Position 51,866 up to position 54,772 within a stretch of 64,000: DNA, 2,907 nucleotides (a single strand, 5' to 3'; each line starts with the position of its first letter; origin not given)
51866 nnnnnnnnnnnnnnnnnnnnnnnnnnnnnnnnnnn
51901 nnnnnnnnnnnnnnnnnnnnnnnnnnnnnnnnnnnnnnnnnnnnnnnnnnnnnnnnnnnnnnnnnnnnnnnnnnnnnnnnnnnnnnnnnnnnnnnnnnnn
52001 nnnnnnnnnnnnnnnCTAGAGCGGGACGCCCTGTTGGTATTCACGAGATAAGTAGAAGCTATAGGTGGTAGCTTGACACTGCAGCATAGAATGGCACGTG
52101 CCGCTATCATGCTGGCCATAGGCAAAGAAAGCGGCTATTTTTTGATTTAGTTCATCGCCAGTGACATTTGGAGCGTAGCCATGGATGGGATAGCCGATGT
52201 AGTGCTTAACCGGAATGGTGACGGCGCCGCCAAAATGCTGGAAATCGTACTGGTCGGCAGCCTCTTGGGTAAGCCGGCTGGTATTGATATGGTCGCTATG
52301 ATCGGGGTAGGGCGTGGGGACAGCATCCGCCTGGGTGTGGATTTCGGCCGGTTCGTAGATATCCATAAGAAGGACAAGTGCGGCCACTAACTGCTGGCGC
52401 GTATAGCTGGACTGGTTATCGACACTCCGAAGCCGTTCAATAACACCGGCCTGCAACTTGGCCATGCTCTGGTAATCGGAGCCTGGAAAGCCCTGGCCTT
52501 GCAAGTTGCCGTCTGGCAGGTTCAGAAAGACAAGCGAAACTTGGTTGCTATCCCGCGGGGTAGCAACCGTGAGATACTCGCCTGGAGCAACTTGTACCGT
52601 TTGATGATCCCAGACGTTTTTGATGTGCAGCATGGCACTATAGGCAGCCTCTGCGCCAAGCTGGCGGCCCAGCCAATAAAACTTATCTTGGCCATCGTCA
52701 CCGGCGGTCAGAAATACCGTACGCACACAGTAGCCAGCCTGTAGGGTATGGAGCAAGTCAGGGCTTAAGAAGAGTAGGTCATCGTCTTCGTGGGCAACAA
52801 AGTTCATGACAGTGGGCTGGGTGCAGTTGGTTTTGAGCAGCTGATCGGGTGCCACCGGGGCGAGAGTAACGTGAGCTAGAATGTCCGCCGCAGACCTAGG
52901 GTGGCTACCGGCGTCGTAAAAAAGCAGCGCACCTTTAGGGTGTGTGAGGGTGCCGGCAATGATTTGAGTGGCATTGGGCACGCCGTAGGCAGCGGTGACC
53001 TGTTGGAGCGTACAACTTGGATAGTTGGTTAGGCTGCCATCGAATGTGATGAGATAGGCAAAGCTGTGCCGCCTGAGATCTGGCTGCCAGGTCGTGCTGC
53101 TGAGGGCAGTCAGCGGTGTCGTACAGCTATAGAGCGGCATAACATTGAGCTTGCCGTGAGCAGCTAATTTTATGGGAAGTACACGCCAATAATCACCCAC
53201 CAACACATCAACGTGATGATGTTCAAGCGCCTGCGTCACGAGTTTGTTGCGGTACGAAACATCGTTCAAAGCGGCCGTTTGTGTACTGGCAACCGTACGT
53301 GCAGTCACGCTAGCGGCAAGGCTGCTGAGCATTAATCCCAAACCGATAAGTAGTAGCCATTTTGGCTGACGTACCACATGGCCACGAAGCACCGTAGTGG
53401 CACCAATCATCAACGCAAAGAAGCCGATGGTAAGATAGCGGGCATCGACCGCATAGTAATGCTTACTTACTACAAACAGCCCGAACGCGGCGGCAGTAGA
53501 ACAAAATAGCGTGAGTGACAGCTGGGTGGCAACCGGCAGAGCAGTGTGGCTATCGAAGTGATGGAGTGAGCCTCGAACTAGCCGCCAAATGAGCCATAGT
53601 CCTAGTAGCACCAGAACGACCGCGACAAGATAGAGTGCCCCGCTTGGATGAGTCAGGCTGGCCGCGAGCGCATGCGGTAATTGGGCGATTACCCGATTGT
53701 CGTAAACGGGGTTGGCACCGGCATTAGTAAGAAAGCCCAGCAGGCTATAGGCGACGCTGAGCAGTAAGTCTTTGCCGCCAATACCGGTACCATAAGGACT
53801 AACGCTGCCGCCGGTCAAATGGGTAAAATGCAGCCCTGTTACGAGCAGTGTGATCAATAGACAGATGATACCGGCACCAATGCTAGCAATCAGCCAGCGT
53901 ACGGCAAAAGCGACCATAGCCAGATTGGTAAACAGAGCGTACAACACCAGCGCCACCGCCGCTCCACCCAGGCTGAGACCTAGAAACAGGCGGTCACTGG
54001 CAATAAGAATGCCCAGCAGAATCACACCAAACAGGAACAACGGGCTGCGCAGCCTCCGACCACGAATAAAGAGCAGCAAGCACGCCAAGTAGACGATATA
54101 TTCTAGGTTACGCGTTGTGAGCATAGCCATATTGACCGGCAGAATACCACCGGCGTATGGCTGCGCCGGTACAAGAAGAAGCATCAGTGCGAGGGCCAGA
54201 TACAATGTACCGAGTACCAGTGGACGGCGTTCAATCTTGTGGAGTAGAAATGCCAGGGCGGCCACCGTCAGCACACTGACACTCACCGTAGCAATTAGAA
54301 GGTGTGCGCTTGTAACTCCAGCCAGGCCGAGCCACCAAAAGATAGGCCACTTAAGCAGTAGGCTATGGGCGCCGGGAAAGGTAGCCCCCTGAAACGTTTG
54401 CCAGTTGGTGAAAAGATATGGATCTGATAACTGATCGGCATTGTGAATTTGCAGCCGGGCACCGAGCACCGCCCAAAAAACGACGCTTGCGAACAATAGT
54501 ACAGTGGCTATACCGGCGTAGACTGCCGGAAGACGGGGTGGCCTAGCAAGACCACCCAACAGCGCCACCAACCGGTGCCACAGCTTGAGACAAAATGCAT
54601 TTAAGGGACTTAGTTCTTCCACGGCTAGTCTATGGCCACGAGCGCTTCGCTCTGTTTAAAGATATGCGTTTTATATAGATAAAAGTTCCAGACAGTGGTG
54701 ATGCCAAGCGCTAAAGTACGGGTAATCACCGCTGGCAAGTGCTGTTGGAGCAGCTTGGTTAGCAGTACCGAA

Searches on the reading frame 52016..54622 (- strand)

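Call 57: search_protein_families(library=pfam, proteins=[window:52016-54622:-], max_evalue=0.00001)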
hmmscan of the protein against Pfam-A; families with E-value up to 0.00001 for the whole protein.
window:52016-54622:- (868 aa): 1 family
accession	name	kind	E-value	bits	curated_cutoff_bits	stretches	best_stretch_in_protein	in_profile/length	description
PF02585.22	PIG-L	-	4.1e-11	43.9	28.2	1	606-788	1-128/129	GlcNAc-PI de-N-acetylase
